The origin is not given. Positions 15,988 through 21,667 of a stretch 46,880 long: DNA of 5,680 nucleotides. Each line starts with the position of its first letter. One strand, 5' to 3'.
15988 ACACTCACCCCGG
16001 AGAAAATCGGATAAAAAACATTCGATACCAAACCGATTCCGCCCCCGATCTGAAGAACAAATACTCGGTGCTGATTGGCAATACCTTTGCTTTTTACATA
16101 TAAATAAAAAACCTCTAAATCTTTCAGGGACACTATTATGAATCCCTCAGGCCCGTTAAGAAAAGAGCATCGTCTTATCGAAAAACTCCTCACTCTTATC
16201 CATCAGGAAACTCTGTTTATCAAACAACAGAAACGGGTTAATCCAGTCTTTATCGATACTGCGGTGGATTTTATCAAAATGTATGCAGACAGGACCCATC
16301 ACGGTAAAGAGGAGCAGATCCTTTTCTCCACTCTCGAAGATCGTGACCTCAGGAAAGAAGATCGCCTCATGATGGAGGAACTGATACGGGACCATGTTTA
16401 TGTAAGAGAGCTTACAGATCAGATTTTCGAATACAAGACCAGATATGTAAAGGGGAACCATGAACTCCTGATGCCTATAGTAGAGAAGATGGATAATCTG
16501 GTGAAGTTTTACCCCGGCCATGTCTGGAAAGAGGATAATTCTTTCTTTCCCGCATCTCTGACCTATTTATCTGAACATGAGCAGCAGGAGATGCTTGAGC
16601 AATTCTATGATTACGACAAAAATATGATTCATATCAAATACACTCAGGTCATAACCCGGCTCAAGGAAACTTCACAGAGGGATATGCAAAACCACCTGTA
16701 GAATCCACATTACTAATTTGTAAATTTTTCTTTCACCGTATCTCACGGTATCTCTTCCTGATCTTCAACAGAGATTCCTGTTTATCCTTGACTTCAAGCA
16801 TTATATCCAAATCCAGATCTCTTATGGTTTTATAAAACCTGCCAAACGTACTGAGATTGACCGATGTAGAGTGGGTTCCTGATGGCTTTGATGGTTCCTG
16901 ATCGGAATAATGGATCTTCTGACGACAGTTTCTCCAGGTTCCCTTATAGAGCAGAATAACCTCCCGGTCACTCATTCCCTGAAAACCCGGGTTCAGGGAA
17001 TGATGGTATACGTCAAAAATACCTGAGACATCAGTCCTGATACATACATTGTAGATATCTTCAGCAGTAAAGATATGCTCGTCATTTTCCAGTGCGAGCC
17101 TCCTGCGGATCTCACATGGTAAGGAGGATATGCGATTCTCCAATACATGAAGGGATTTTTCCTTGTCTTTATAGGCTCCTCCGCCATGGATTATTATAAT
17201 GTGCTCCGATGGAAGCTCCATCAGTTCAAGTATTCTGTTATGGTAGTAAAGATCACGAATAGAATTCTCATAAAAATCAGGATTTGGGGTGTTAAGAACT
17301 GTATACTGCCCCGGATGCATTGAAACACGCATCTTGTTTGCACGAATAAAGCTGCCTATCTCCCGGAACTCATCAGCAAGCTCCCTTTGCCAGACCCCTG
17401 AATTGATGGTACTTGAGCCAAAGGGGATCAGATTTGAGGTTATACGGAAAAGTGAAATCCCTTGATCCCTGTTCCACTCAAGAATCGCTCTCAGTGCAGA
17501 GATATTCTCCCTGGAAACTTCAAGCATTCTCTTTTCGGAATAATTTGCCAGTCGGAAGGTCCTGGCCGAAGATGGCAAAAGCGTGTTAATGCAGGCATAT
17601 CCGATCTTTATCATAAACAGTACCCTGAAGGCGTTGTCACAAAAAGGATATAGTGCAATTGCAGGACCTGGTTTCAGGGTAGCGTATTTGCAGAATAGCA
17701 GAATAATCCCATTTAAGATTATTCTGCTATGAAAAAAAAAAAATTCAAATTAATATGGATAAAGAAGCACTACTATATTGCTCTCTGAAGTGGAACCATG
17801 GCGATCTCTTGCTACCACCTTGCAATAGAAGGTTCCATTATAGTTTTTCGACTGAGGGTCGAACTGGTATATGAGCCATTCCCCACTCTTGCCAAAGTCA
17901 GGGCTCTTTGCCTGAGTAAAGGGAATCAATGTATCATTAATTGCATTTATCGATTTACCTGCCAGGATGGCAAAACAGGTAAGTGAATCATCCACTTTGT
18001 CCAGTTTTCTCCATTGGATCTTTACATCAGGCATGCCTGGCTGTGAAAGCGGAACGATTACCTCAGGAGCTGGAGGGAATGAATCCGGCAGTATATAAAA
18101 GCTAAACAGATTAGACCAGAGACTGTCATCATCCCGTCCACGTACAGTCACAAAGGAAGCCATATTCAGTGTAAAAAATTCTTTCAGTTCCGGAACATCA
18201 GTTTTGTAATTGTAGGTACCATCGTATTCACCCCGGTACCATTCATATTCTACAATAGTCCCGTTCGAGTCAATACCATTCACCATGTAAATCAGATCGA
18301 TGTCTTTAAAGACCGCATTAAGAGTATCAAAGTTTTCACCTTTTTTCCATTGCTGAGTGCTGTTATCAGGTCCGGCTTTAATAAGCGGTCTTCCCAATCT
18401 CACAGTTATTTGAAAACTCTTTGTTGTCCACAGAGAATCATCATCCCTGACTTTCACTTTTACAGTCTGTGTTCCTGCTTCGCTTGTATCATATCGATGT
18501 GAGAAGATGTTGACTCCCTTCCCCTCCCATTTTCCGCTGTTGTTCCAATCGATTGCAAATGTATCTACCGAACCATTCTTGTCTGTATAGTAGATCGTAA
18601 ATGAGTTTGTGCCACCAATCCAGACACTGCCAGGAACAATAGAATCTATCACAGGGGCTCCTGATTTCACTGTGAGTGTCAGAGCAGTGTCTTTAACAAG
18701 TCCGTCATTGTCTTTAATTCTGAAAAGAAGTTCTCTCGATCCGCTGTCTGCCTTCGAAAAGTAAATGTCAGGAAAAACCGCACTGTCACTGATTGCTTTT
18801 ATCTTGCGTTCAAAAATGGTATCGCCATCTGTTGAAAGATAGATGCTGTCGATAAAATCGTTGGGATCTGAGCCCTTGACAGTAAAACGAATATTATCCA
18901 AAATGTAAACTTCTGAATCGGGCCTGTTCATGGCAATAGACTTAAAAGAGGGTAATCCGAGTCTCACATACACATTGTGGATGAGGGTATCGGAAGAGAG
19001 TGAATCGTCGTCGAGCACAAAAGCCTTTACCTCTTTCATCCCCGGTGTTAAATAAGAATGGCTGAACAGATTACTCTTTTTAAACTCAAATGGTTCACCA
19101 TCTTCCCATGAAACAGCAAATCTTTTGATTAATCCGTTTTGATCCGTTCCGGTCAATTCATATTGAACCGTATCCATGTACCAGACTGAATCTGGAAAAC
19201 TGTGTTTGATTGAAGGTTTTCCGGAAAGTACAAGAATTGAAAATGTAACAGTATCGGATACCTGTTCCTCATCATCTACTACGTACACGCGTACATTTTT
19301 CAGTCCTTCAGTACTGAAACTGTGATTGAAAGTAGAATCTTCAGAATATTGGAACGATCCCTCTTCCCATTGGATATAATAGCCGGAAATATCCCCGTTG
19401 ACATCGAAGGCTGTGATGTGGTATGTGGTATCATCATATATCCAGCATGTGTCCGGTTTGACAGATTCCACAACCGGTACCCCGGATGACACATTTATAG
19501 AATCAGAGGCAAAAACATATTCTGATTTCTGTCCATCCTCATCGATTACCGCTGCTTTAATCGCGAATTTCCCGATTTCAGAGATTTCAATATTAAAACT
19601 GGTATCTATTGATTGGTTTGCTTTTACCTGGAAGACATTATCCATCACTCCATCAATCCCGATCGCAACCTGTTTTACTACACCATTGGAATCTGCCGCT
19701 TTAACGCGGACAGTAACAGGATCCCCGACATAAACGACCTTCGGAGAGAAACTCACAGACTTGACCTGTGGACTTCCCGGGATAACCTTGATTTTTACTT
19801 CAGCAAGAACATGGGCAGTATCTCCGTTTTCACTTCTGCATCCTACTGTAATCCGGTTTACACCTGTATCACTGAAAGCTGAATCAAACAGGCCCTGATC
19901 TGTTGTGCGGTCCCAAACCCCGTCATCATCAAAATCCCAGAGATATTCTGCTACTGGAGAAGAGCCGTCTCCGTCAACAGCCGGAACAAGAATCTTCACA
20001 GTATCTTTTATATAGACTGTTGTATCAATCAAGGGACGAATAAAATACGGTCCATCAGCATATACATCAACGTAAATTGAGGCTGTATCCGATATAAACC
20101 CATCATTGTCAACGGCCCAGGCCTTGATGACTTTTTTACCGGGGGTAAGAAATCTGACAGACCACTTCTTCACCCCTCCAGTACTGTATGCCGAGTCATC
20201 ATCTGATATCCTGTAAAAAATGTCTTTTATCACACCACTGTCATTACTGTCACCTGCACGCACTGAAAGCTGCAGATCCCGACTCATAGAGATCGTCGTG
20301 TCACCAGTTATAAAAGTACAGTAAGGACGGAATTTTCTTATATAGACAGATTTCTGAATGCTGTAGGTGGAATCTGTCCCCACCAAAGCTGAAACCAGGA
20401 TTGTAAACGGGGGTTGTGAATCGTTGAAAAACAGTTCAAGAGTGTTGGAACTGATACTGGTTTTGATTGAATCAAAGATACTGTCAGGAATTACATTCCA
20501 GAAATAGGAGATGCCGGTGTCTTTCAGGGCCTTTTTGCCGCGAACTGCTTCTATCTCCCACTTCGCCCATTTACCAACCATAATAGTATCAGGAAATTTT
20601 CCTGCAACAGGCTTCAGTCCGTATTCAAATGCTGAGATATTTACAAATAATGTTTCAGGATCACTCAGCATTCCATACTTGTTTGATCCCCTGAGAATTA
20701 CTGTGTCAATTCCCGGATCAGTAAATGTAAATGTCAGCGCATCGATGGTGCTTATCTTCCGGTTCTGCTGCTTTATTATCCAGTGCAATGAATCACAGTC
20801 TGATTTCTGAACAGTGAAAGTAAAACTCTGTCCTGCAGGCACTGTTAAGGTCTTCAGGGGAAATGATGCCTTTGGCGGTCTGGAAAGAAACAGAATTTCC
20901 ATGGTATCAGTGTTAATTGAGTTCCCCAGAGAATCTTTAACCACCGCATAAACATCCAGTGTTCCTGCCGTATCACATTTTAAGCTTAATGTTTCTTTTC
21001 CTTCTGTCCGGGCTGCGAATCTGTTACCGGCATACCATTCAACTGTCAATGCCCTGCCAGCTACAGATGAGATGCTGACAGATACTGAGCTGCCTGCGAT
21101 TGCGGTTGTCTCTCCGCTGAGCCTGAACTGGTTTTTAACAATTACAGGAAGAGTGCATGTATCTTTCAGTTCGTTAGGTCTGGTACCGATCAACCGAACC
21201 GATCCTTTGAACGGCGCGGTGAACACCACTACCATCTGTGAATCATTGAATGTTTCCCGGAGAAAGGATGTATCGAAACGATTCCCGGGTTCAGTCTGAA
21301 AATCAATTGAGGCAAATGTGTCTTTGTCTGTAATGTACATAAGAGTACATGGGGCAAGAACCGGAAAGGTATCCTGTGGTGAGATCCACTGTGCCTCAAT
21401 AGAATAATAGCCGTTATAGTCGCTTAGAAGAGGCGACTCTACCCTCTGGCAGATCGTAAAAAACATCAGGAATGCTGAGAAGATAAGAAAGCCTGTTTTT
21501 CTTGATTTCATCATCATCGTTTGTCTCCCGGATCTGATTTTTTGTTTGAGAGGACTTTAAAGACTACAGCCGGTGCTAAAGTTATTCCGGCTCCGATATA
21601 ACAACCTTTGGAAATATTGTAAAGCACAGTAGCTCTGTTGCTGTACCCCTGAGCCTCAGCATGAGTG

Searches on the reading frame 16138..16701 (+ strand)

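Call 75: search_protein_families(library=pfam, proteins=[window:16138-16701:+], max_evalue=0.00001)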
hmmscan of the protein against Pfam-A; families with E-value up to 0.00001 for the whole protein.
window:16138-16701:+ (187 aa): 1 family
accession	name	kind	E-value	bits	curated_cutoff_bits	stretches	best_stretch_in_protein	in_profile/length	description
PF01814.28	Hemerythrin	-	3.4e-13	50.6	25.3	1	7-139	6-126/127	Hemerythrin HHE cation binding domain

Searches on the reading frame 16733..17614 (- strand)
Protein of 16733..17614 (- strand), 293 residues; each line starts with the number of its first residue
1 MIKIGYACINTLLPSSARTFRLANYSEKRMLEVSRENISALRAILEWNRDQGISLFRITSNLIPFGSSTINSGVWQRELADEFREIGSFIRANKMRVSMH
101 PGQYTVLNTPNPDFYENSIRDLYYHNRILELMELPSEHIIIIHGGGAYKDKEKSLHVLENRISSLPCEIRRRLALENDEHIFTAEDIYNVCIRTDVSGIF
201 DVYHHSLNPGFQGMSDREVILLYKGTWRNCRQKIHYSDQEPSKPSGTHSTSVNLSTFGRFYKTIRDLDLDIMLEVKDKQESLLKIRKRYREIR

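Call 75: search_protein_families(library=pfam, proteins=[window:16733-17614:-], max_evalue=0.00001)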
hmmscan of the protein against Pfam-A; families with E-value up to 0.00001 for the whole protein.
window:16733-17614:- (293 aa): 1 family
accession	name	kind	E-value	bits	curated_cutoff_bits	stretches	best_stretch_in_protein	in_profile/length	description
PF03851.20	UvdE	-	2.3e-57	194.8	24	1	6-255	3-266/275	UV-endonuclease UvdE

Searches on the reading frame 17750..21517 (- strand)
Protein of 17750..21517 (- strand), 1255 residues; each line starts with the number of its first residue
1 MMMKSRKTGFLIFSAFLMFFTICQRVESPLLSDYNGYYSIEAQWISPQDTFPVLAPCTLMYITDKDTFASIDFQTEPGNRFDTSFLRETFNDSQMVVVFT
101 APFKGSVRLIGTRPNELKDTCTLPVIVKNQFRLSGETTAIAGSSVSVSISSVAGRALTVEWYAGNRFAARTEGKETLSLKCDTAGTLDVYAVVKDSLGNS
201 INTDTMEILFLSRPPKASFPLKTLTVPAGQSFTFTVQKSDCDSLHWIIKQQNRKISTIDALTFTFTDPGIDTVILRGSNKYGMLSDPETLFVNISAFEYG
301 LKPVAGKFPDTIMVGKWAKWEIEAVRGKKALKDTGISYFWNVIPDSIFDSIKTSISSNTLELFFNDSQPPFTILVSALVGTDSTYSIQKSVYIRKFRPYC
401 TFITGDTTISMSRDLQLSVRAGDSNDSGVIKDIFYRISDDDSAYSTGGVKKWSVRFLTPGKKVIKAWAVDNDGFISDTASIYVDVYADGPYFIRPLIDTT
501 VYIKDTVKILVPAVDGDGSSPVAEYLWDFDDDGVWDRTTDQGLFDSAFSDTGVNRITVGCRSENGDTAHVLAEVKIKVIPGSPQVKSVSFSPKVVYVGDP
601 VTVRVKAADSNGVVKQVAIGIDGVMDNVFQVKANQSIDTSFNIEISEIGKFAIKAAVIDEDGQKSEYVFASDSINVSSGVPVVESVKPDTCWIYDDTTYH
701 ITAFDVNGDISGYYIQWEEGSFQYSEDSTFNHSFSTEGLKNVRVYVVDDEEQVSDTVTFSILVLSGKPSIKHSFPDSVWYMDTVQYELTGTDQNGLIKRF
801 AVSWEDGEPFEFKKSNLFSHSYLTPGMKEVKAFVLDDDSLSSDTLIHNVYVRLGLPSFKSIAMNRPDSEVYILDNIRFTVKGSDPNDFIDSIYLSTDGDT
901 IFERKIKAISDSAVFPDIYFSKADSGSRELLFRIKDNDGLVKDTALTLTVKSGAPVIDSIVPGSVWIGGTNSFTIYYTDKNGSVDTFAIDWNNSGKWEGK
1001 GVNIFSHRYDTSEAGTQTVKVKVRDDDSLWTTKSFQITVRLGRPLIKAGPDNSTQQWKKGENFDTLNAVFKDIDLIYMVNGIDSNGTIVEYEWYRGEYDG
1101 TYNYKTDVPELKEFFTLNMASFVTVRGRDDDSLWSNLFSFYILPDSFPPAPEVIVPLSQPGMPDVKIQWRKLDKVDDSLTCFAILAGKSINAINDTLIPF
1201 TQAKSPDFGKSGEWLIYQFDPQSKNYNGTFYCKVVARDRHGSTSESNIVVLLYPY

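Call 75: search_protein_families(library=pfam, proteins=[window:17750-21517:-], max_evalue=0.00001)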
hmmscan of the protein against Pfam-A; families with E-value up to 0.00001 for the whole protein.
window:17750-21517:- (1255 aa): 2 families
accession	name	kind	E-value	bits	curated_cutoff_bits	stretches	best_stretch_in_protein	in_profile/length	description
PF00801.26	PKD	-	4.7e-11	43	23.5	0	133-202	4-74/80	PKD domain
PF18911.6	PKD_4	-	4.8e-09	36.6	27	0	768-846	4-80/85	PKD domain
